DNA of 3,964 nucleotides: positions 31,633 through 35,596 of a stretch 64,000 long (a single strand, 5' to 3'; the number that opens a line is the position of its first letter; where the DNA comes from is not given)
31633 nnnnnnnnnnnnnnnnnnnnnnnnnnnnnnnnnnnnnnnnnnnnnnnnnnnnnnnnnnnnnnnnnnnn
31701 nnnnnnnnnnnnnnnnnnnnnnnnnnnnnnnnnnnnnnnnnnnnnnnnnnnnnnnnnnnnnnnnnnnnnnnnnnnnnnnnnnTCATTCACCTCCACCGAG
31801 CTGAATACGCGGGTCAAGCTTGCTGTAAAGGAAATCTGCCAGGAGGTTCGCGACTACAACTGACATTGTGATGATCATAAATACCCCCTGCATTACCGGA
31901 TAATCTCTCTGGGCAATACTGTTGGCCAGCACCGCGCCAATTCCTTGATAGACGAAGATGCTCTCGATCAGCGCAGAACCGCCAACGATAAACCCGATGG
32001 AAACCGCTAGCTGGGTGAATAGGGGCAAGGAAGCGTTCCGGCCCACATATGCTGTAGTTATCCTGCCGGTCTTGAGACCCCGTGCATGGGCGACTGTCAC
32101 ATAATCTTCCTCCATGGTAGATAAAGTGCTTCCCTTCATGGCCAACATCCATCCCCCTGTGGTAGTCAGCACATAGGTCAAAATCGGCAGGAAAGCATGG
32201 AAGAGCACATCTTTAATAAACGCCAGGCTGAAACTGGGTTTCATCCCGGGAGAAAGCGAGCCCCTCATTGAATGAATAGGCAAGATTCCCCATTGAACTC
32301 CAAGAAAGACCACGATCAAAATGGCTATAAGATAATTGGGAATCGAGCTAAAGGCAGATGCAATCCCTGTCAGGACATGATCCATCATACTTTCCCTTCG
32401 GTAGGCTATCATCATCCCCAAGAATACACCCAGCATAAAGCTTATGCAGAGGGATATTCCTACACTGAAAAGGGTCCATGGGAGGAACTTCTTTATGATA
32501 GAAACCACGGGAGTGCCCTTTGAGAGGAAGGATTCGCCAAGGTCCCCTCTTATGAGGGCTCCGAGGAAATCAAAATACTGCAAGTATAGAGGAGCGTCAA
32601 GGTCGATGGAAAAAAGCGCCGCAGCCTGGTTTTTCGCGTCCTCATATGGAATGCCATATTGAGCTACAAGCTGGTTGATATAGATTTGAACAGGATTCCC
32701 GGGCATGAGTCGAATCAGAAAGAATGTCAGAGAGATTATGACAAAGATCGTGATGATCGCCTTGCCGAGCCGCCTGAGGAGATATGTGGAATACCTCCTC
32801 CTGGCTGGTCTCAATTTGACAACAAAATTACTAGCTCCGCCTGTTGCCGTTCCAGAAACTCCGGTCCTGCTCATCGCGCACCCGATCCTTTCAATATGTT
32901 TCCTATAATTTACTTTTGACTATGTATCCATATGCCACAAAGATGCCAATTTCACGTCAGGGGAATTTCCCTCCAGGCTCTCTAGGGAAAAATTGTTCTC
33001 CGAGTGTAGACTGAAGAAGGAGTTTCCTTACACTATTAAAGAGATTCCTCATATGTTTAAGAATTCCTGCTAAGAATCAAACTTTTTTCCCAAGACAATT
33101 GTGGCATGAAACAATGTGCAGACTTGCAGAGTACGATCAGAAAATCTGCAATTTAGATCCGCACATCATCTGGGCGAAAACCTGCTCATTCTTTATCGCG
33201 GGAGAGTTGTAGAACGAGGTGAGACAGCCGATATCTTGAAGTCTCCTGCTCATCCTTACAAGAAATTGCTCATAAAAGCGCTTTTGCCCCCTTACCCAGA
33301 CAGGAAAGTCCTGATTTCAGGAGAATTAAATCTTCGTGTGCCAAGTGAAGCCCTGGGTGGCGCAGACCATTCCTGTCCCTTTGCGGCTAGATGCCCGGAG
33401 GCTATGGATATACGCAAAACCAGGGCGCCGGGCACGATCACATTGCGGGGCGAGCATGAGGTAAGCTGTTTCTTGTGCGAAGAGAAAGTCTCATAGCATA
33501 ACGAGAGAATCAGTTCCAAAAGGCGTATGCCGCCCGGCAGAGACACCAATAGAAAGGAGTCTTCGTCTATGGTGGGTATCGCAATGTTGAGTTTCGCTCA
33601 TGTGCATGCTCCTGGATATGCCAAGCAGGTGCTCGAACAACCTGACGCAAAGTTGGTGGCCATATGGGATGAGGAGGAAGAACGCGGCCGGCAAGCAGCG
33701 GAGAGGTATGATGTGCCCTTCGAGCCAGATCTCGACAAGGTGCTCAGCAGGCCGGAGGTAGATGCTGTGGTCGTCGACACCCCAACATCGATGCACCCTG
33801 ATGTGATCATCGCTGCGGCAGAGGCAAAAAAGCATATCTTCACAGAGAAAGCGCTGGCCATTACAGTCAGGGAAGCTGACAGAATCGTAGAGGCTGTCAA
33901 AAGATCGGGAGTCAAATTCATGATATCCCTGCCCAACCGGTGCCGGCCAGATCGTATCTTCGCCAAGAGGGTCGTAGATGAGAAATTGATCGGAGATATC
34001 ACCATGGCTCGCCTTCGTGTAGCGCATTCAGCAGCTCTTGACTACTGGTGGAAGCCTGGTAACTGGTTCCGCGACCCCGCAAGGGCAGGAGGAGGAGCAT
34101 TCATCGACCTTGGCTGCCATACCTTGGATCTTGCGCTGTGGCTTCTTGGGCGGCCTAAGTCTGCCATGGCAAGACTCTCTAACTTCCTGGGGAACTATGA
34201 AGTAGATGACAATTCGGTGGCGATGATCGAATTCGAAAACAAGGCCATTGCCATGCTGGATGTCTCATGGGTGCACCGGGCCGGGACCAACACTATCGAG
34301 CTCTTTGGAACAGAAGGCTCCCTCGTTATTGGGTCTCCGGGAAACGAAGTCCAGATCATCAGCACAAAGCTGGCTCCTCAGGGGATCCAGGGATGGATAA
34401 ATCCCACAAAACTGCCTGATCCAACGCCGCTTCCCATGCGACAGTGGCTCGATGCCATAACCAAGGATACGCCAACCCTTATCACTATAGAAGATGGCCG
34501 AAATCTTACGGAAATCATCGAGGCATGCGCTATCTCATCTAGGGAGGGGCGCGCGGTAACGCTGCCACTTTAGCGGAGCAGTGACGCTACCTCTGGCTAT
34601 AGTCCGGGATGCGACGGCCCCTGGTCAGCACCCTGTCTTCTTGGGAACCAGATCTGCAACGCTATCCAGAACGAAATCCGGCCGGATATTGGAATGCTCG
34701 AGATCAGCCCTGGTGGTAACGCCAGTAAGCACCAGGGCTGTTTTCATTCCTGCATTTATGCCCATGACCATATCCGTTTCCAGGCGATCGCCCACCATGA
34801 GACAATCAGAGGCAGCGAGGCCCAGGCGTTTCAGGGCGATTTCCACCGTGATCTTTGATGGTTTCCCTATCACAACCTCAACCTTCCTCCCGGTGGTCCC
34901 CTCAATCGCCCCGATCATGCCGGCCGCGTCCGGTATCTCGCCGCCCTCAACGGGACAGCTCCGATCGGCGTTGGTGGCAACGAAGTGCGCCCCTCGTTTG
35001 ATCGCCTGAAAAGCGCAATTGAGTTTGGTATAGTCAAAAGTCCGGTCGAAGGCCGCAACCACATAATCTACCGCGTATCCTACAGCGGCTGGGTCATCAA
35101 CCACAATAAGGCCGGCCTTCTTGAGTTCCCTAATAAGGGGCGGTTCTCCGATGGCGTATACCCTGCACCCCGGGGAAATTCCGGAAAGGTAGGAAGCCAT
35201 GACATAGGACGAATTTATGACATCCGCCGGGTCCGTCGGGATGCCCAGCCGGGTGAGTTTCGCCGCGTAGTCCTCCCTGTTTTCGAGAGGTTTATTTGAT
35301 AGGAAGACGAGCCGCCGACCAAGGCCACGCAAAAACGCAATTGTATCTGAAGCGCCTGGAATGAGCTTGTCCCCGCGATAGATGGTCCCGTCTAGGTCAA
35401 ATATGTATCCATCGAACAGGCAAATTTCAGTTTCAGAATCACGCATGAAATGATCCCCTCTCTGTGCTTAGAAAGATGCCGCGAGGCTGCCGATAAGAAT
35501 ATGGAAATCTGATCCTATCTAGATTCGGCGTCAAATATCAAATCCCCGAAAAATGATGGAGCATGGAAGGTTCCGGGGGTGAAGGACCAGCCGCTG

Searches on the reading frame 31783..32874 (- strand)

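Call 40: search_protein_families(library=pfam, proteins=[window:31783-32874:-], max_evalue=0.0001)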
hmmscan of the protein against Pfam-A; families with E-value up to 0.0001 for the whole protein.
window:31783-32874:- (363 aa): 2 families
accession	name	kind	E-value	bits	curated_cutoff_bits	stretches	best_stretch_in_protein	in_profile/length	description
PF00528.27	BPD_transp_1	-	5.4e-34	118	26.4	1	149-357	1-182/184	Binding-protein-dependent transport system inner membrane component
PF19300.4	BPD_transp_1_N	-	2e-05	25.2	23.8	0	31-111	4-76/114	Binding-prot-dependent transport system membrane comp, N-term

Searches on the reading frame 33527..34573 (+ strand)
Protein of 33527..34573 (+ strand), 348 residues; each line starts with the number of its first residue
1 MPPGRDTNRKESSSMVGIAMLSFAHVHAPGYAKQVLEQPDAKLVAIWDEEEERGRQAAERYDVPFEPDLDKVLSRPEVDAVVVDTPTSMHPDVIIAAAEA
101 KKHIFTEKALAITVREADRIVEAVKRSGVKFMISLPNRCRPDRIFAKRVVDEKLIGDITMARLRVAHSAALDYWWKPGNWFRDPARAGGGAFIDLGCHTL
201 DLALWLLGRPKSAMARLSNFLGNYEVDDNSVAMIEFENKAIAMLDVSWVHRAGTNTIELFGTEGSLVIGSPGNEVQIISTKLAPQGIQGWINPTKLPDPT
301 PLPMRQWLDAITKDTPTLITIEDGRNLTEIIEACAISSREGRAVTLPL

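Call 40: search_protein_families(library=pfam, proteins=[window:33527-34573:+], max_evalue=0.0001)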
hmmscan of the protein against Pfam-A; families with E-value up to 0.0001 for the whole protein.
window:33527-34573:+ (348 aa): 4 families
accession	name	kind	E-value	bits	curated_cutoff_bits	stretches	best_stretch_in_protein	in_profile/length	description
PF22725.1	GFO_IDH_MocA_C3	-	5.3e-34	117.3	27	1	146-267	4-124/124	GFO/IDH/MocA C-terminal domain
PF01408.29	GFO_IDH_MocA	-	7.3e-24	85.2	24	1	31-133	15-118/120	Oxidoreductase family, NAD-binding Rossmann fold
PF02894.22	GFO_IDH_MocA_C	-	7.8e-23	81.8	22.9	1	147-346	1-218/218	Oxidoreductase family, C-terminal alpha/beta domain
PF03447.22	NAD_binding_3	-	5.8e-06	27.4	24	1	32-132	10-114/116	Homoserine dehydrogenase, NAD binding domain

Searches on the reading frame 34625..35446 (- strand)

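Call 53: search_protein_families(library=pfam, proteins=[window:34625-35446:-], max_evalue=0.0001)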
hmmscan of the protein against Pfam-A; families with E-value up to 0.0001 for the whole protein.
window:34625-35446:- (273 aa): 4 families
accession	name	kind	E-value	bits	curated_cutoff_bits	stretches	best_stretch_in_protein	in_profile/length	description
PF13344.12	Hydrolase_6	-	6.9e-27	93.9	27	1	15-113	2-100/101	Haloacid dehalogenase-like hydrolase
PF13242.12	Hydrolase_like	-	1.4e-26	92.7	22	1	192-266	1-75/75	HAD-hyrolase-like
PF00702.32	Hydrolase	-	2.7e-20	74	26.4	1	12-233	2-191/191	haloacid dehalogenase-like hydrolase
PF13419.12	HAD_2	-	6.3e-09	36.6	23.8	1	191-239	131-178/178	Haloacid dehalogenase-like hydrolase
